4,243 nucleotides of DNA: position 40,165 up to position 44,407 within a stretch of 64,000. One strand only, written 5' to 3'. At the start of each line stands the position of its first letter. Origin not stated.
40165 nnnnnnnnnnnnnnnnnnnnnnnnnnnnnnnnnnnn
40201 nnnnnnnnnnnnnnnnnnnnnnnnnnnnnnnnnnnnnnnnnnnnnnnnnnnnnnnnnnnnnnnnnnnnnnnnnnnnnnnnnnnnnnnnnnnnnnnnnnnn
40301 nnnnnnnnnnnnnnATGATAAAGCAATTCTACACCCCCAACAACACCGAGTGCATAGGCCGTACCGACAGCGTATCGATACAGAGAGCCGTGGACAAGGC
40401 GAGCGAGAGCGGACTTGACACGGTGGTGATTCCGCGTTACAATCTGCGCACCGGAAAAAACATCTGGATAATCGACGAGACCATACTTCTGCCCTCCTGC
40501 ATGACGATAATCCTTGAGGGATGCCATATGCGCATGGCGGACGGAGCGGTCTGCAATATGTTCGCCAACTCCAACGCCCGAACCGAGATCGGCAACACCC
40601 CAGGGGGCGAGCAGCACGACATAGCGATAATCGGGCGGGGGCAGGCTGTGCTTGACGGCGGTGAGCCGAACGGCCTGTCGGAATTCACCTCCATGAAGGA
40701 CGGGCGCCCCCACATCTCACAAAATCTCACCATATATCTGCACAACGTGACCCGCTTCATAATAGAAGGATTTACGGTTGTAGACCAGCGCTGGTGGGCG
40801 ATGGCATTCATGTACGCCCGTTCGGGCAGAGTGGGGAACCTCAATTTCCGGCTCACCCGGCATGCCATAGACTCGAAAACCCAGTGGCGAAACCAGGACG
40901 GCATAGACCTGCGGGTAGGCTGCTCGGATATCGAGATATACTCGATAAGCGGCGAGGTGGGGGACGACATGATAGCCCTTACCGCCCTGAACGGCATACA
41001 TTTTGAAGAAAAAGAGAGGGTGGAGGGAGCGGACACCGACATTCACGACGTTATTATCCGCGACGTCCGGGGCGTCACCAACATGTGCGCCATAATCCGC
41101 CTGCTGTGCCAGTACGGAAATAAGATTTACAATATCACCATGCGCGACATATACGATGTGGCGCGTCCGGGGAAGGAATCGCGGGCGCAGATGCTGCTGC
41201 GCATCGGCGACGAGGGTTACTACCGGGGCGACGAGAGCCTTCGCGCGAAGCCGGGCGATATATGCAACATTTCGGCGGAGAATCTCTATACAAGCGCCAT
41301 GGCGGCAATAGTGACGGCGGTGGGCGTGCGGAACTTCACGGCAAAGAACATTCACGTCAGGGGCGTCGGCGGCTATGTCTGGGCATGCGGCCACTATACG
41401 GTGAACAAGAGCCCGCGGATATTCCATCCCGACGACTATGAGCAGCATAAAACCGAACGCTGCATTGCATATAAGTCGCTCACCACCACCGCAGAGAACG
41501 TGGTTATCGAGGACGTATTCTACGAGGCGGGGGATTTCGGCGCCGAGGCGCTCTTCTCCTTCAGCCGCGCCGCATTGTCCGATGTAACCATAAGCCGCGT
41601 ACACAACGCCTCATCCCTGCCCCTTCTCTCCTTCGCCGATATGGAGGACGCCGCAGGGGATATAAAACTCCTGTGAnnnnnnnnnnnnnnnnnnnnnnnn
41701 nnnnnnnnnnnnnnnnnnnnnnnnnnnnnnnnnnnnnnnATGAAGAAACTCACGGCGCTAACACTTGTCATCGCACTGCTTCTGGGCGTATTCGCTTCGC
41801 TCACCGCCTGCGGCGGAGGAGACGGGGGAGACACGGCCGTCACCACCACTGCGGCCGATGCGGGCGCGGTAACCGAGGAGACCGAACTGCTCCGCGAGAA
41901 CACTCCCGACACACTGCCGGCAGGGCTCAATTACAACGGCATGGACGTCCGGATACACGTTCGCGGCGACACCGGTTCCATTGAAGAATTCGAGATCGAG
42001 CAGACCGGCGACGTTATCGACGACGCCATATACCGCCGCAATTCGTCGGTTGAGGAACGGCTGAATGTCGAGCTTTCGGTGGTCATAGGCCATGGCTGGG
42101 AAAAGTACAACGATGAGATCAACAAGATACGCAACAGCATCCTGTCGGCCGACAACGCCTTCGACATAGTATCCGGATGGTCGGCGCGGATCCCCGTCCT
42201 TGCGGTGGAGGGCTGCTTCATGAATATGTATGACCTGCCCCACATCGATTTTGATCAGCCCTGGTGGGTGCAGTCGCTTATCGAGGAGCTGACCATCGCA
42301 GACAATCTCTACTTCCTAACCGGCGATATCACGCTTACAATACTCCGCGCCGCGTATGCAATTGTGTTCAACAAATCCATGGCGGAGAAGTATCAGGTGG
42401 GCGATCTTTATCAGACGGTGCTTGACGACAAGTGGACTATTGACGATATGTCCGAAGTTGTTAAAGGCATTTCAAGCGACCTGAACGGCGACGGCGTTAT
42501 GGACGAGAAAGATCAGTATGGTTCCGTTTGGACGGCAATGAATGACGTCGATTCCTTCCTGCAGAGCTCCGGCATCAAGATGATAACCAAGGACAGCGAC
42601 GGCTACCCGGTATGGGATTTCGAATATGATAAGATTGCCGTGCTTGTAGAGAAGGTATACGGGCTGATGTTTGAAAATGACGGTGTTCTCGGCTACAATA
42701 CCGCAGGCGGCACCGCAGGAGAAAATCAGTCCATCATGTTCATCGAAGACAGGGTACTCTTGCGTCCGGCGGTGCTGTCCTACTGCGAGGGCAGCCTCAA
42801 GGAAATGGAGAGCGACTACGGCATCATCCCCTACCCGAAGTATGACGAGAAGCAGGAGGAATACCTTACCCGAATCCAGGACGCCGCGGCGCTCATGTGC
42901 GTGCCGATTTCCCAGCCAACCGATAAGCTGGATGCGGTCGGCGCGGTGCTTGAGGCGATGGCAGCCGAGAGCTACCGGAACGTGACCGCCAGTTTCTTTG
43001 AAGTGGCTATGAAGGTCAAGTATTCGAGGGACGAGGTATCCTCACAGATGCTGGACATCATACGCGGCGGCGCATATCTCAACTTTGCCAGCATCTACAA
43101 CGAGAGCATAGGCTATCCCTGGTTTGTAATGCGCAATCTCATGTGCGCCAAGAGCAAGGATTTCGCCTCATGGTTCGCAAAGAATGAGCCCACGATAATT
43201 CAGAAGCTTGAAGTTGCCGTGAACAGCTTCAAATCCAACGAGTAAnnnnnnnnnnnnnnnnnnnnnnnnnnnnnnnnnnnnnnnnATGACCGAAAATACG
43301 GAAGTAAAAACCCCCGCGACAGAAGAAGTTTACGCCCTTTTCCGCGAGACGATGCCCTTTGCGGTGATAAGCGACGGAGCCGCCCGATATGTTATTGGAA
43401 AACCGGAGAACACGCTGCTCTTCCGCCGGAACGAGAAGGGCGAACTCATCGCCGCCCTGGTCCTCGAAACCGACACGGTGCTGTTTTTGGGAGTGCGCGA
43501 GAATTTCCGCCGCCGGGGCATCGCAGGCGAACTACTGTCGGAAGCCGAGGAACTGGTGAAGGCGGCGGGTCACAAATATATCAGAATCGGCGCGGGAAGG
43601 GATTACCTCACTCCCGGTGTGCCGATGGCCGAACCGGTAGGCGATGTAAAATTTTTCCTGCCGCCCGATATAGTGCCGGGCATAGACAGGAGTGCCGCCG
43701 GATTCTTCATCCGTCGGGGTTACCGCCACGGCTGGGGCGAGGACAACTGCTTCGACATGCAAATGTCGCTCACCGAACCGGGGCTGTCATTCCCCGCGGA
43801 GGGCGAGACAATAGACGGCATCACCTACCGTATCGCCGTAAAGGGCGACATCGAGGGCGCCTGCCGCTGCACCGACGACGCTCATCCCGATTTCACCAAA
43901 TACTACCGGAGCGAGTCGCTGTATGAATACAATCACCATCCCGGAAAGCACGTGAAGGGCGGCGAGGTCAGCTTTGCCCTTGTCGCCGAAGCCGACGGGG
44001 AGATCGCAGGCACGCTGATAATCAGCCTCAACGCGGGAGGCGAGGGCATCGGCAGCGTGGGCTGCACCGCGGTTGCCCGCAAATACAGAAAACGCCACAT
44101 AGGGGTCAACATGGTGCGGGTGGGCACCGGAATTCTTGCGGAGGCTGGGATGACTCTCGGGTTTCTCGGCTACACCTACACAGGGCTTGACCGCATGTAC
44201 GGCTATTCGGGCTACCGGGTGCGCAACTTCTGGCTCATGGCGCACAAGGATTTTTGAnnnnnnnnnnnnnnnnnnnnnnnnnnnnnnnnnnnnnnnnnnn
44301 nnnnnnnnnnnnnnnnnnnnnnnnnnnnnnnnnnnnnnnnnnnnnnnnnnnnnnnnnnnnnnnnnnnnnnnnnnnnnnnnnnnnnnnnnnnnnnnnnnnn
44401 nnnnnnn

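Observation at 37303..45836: One promoter-to-terminator unit with two binders and four leaderless enzymes but no translocator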

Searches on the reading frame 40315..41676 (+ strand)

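Call 6: search_protein_families(library=pfam, proteins=[window:40315-41676:+], max_evalue=0.01)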
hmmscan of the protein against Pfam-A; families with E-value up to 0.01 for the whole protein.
window:40315-41676:+ (453 aa): 1 family
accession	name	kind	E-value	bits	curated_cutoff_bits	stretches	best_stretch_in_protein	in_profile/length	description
PF00295.23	Glyco_hydro_28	-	3.7e-07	30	22.9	1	135-232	89-179/324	Glycosyl hydrolases family 28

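Call 10: search_protein_families(library=ncbifam, proteins=[window:40315-41676:+], max_evalue=0.01)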
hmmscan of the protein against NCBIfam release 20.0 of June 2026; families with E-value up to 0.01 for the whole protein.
window:40315-41676:+ (453 aa): 2 families
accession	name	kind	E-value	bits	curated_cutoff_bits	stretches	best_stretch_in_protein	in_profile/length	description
NF049899.1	RhamgalacuronBT4153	equivalog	3.9e-05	22.5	650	0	127-251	177-287/432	rhamnogalacturonidase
NF051860.1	PolglcturonPglAAgro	equivalog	0.00015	20.5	600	1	101-224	194-306/502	polygalacturonase PglA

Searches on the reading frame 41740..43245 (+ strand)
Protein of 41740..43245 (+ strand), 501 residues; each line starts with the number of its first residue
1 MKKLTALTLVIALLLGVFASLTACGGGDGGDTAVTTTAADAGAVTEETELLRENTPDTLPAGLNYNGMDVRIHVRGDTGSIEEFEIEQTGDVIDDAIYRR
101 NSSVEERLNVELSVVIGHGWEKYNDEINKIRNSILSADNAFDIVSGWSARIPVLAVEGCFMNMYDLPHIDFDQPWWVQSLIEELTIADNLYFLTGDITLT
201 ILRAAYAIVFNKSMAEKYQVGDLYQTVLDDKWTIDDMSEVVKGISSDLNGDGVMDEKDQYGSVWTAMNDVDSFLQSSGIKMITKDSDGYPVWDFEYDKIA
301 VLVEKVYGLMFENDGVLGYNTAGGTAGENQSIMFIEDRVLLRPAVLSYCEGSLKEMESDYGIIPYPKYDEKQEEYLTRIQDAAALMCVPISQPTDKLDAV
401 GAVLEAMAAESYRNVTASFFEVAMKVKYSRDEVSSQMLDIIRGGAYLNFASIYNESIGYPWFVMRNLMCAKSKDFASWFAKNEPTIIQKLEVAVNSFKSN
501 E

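Call 6: search_protein_families(library=pfam, proteins=[window:41740-43245:+], max_evalue=0.01)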
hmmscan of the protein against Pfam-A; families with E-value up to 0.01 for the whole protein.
window:41740-43245:+ (501 aa): 0 families

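Call 10: search_protein_families(library=ncbifam, proteins=[window:41740-43245:+], max_evalue=0.01)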
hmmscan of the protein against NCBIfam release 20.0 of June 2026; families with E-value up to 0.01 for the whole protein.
window:41740-43245:+ (501 aa): 0 families

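Call 98: find_encoding_contigs(protein=window:41740-43245:+, flank=10000, max_places=4)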
Protein window:41740-43245:+ (501 aa): 6 contigs read that carry it; 4 places shown.
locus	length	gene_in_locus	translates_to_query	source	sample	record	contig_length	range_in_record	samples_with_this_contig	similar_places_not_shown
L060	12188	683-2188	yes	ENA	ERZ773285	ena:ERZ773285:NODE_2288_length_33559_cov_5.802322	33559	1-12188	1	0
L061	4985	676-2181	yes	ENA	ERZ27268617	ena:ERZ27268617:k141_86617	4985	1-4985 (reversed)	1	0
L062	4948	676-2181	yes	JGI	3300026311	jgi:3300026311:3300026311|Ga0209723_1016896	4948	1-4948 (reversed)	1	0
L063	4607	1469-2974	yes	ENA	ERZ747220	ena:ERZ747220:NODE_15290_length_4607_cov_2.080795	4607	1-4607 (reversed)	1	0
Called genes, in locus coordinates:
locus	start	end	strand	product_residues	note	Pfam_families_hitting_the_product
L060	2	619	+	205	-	?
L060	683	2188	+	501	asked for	-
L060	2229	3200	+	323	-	PF13673:Acetyltransf_10 (faint), PF13508:Acetyltransf_7 (faint), PF00583:Acetyltransf_1 (weak)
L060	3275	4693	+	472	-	PF16499:Melibiase_2, PF17801:Melibiase_C (weak)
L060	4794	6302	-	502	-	-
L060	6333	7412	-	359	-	PF01408:GFO_IDH_MocA, PF22725:GFO_IDH_MocA_C3, PF02894:GFO_IDH_MocA_C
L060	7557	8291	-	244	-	PF01520:Amidase_3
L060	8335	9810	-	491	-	PF01547:SBP_bac_1 (weak)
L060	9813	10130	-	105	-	-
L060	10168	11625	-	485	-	PF13306:LRR_5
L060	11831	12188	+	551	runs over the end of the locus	-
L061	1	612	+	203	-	?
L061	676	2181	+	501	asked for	-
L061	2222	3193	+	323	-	PF13673:Acetyltransf_10 (faint), PF13508:Acetyltransf_7 (faint), PF00583:Acetyltransf_1 (weak)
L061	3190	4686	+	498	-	PF16499:Melibiase_2, PF17801:Melibiase_C (weak)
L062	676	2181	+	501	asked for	-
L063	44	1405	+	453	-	PF00295:Glyco_hydro_28 (faint)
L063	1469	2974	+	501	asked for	-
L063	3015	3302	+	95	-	-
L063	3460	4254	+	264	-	PF01261:AP_endonuc_2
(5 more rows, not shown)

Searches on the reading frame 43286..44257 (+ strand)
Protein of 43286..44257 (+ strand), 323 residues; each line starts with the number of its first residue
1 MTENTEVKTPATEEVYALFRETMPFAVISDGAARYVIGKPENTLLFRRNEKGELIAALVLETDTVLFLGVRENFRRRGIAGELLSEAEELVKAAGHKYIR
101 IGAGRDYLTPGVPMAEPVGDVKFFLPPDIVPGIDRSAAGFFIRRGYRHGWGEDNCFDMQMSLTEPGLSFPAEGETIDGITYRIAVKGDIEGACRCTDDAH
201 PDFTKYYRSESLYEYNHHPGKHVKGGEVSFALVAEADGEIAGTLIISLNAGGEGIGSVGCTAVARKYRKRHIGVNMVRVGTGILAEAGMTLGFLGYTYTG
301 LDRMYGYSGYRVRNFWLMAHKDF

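Call 6: search_protein_families(library=pfam, proteins=[window:43286-44257:+], max_evalue=0.01)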
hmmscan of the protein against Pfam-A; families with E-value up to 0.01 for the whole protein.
window:43286-44257:+ (323 aa): 5 families
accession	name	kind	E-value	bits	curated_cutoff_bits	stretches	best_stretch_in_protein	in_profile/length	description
PF00583.31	Acetyltransf_1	-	3.2e-13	50.4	20.7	2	199-288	8-92/116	Acetyltransferase (GNAT) family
PF13508.13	Acetyltransf_7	-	3.6e-08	34.1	27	2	53-96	13-62/84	Acetyltransferase (GNAT) domain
PF13673.13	Acetyltransf_10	-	1.2e-05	25.8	23.6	0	27-97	16-86/128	Acetyltransferase (GNAT) domain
PF13527.13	Acetyltransf_9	-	0.00085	19.8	25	0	184-307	5-124/127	Acetyltransferase (GNAT) domain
PF08445.16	FR47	-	0.0078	16.6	22.1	0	47-97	5-56/86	FR47-like protein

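Call 10: search_protein_families(library=ncbifam, proteins=[window:43286-44257:+], max_evalue=0.01)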
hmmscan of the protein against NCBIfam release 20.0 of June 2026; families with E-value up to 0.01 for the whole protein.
window:43286-44257:+ (323 aa): 2 families
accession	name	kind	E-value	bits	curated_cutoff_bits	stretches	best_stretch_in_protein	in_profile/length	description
NF002959.0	PRK03624.1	equivalog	5.6e-05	22.9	124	0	65-101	75-111/147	GNAT family acetyltransferase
TIGR01575.1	rimI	equivalog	0.0036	17.4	86.4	0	54-99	47-92/132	ribosomal protein S18-alanine N-acetyltransferase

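Call 34: search_solved_structures(query=window:43286-44257:+, max_evalue=0.1)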
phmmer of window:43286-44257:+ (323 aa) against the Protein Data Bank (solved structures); distinct sequences matched with E-value up to 0.1: 8.
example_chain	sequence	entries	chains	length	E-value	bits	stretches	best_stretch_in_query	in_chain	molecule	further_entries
5kga_A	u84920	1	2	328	0.0027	20.1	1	70-125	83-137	Predicted acetyltransferase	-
5kf1_A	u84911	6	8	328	0.0032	19.9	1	70-125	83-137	Predicted acetyltransferase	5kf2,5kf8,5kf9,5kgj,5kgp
5kgh_A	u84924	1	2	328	0.0048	19.3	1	70-125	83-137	Predicted acetyltransferase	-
2pdo_A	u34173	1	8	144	0.0058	19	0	65-106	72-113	Acetyltransferase ypeA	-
3tt2_A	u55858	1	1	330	0.011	18.2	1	155-321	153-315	GCN5-related N-acetyltransferase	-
4qus_A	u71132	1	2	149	0.017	17.5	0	65-106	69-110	Acetyltransferase YpeA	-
4qvt_A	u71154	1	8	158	0.02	17.3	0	65-106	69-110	Acetyltransferase YpeA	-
4zm6_A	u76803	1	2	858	0.048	16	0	252-316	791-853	N-acetyl-beta-D glucosaminidase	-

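Call 61: find_homologous_proteins(query=window:43286-44257:+)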
Query window:43286-44257:+ (323 aa): 222 proteins with E <= 0.001 among 6470 candidates; the best 120 are listed.
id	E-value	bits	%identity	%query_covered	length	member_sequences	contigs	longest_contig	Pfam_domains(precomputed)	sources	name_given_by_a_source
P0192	1.7e-217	739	100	100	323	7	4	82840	PF13673.14,PF13508.14,PF00583.32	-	-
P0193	1.5e-136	473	66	99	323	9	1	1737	PF13673.14,PF13508.14,PF00583.32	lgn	-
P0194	1.4e-80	289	47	95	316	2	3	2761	PF13673.14,PF13508.14,PF00583.32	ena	-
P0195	4.1e-79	284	47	98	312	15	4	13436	PF13673.14,PF13508.14,PF00583.32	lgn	-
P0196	1.5e-77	279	46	96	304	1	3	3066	PF13673.14,PF13508.14,PF13527.14,PF00583.32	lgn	-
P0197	2.1e-76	275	46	97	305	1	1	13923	PF13673.14,PF13508.14,PF00583.32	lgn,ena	-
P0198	2.1e-76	275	45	96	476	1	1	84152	PF13673.14,PF13508.14,PF00293.35,PF13527.14,PF00583.32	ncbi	-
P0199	2.3e-76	275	46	97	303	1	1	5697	PF13673.14,PF13508.14,PF08445.17,PF00583.32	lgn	-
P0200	5.4e-76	274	45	95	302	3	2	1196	PF13673.14,PF13508.14,PF13527.14,PF00583.32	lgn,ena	-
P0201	1.7e-75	272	44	96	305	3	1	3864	PF13673.14,PF13508.14,PF14542.13,PF00583.32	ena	-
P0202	2.5e-75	272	46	96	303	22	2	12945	PF13673.14,PF13508.14,PF13527.14,PF00583.32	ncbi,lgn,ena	-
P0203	2.5e-75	272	44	96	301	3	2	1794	PF13673.14,PF13508.14,PF13527.14,PF00583.32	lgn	-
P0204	3.9e-75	271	44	96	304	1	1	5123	PF13673.14,PF13508.14,PF08445.17,PF13527.14,PF00583.32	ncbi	-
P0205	6.1e-75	270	44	96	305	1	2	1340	PF13673.14,PF13508.14,PF00583.32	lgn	-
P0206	6.4e-75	270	44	95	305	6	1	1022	PF13673.14,PF13508.14,PF13527.14,PF00583.32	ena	-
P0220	1.3e-73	266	43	96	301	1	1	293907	PF13673.14,PF13508.14,PF13527.14,PF00583.32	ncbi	-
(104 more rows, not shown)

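Call 62: find_encoding_contigs(protein=P0195, flank=8000, max_places=2)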
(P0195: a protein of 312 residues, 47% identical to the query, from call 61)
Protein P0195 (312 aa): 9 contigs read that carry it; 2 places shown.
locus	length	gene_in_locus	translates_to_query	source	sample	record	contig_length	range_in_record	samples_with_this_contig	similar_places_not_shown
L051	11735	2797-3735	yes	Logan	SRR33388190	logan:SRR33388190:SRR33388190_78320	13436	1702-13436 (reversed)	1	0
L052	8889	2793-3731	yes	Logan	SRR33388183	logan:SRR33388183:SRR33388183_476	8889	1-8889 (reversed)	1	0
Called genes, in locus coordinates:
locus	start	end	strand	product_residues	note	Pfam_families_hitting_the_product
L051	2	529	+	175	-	?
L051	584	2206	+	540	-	PF01300:Sua5_yciO_yrdC, PF03481:Sua5_C, PF01121:CoaE, PF13671:AAA_33 (weak)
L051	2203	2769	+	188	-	PF01464:SLT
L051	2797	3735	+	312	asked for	PF00583:Acetyltransf_1 (weak), PF13673:Acetyltransf_10 (faint), PF13508:Acetyltransf_7 (faint)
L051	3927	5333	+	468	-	PF02127:Peptidase_M18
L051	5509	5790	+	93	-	PF01022:HTH_5, PF12840:HTH_20, PF08279:HTH_11 (weak), PF12802:MarR_2 (weak)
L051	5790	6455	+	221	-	PF07853:DUF1648, PF13630:SdpI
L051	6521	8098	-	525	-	-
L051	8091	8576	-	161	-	PF04542:Sigma70_r2, PF08281:Sigma70_r4_2, PF04545:Sigma70_r4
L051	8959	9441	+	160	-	PF04542:Sigma70_r2, PF08281:Sigma70_r4_2, PF04545:Sigma70_r4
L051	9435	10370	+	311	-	-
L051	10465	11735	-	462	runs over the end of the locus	PF00860:Xan_ur_permease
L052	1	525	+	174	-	?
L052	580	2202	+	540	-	PF01300:Sua5_yciO_yrdC, PF03481:Sua5_C, PF01121:CoaE, PF13671:AAA_33 (weak)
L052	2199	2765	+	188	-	PF01464:SLT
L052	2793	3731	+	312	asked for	PF00583:Acetyltransf_1 (weak), PF13673:Acetyltransf_10 (faint), PF13508:Acetyltransf_7 (faint)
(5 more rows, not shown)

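Call 63: find_encoding_contigs(protein=P0220, flank=8000, max_places=1)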
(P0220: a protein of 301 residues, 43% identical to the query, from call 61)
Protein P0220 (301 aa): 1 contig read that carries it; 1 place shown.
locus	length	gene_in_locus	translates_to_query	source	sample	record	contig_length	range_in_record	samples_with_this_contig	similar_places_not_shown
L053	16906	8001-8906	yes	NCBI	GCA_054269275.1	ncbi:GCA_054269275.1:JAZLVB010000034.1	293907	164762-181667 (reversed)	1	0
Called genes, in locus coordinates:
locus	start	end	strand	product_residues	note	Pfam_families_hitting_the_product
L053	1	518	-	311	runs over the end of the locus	PF19789:DUF6273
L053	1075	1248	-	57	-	-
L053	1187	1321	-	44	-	PF13560:HTH_31 (weak), PF01381:HTH_3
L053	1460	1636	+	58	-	-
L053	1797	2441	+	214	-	-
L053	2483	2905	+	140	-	PF00583:Acetyltransf_1, PF13673:Acetyltransf_10, PF13508:Acetyltransf_7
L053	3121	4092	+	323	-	PF02275:CBAH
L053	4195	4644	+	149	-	PF01047:MarR (weak), PF12802:MarR_2 (weak), PF13463:HTH_27 (weak)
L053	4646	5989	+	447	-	PF01554:MatE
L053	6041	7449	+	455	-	PF01554:MatE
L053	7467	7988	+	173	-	PF00293:NUDIX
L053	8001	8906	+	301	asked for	PF00583:Acetyltransf_1, PF13673:Acetyltransf_10, PF13508:Acetyltransf_7, PF13527:Acetyltransf_9 (faint), PF00583:Acetyltransf_1 (weak)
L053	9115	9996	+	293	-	PF02535:Zip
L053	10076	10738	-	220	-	PF03692:CxxCxxCC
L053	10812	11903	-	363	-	PF12698:ABC2_membrane_3 (weak)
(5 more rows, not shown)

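Call 102: search_solved_structures(query=A5, max_evalue=0.01, show_alignments=1)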
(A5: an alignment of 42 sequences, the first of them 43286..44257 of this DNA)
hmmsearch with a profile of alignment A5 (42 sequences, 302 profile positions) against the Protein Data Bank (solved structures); distinct sequences matched with E-value up to 0.01: 28.
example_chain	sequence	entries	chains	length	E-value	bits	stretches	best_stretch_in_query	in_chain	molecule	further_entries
4zm6_A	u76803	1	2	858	1e-10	44.5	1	38-109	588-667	N-acetyl-beta-D glucosaminidase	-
5kga_A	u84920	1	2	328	5.8e-10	42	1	58-111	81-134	Predicted acetyltransferase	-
5kgh_A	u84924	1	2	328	6.1e-10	42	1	58-111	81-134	Predicted acetyltransferase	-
5kf1_A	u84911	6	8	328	6.2e-10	41.9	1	58-111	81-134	Predicted acetyltransferase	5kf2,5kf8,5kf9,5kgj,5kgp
5u08_A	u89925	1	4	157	0.00021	23.8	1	5-97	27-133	aminoglycoside acetyltransferase meta-AAC0020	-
5f46_A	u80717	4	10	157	0.00024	23.6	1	5-95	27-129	aminoglycoside acetyltransferase meta-AAC0020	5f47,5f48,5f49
3f8k_A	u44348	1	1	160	0.00034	23.1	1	7-90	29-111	Protein acetyltransferase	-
4qvt_A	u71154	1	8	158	0.0014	21.1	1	51-111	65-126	Acetyltransferase YpeA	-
6ag4_A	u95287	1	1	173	0.0014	21.1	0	48-84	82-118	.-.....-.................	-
2pdo_A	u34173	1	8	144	0.002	20.6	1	51-96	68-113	Acetyltransferase ypeA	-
7mx2_A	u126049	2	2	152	0.0028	20.1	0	53-90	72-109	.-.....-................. 30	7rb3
7l1k_A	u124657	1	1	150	0.0029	20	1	54-92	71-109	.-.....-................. 30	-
1n71_A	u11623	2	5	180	0.003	20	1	56-136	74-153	aac(6')-Ii | Aminoglycoside 6'-acetyltransferase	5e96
1b87_A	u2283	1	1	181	0.0031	20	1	56-136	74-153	PROTEIN (AMINOGLYCOSIDE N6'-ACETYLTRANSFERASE TYPE 1)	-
2a4n_A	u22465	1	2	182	0.0031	19.9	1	56-136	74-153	aac(6')-Ii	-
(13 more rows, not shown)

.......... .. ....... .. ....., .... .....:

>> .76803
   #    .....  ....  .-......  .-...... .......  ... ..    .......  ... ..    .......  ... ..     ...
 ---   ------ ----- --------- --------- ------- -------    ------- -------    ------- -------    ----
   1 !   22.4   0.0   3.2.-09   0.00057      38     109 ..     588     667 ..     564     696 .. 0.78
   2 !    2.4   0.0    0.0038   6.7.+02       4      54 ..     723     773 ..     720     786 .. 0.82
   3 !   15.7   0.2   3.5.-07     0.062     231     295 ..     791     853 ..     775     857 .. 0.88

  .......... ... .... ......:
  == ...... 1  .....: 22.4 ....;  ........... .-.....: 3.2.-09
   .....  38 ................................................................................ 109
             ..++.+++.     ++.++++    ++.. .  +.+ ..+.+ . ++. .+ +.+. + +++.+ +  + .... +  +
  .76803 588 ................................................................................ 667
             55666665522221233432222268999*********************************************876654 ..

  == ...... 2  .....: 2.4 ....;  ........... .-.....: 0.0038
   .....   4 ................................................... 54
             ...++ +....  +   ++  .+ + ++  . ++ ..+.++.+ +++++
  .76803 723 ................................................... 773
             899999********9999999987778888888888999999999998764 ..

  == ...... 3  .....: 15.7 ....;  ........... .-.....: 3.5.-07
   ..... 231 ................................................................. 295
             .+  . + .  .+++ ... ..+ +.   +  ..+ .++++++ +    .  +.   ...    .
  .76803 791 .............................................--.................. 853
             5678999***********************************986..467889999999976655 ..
